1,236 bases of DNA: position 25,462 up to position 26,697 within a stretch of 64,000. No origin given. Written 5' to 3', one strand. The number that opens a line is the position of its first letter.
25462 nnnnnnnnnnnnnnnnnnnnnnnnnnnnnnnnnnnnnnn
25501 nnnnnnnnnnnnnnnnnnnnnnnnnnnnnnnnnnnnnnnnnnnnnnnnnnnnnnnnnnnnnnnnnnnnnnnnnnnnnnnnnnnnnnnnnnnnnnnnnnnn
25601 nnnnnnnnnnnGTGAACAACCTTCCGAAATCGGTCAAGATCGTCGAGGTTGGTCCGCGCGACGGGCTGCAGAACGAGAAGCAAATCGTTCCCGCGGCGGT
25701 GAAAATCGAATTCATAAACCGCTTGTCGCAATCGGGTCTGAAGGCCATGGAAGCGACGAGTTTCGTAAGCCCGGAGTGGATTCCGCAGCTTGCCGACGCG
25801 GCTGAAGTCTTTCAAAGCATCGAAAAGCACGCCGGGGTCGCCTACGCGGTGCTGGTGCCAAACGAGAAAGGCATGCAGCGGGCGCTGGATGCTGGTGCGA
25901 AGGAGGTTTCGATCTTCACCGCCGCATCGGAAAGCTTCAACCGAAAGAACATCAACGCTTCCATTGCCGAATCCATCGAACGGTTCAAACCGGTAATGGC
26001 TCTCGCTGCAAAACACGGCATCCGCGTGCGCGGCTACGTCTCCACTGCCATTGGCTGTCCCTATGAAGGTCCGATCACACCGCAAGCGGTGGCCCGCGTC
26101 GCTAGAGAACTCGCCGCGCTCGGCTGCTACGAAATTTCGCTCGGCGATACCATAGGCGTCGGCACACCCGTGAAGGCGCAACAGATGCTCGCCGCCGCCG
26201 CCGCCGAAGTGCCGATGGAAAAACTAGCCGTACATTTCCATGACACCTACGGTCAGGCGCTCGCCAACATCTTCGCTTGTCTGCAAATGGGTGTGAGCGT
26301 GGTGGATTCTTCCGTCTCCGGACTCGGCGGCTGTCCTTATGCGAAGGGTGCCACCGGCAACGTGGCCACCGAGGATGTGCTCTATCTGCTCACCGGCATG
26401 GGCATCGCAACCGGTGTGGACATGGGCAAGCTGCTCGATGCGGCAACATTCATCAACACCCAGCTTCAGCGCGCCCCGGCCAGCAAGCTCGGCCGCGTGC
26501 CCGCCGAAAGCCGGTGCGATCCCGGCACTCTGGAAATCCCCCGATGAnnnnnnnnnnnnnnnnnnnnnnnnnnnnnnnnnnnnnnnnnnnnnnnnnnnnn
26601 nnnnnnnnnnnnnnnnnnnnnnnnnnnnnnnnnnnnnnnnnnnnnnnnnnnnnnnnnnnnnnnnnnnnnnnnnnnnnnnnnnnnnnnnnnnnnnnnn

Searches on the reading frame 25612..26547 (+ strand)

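Call 49: search_protein_families(library=pfam, proteins=[window:25612-26547:+], max_evalue=0.00001)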
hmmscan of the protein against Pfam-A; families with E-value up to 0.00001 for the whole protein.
window:25612-26547:+ (311 aa): 1 family
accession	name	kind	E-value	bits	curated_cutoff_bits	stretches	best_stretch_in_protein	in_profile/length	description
PF00682.25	HMGL-like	-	2.6e-55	188.1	29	1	8-281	2-260/260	HMGL-like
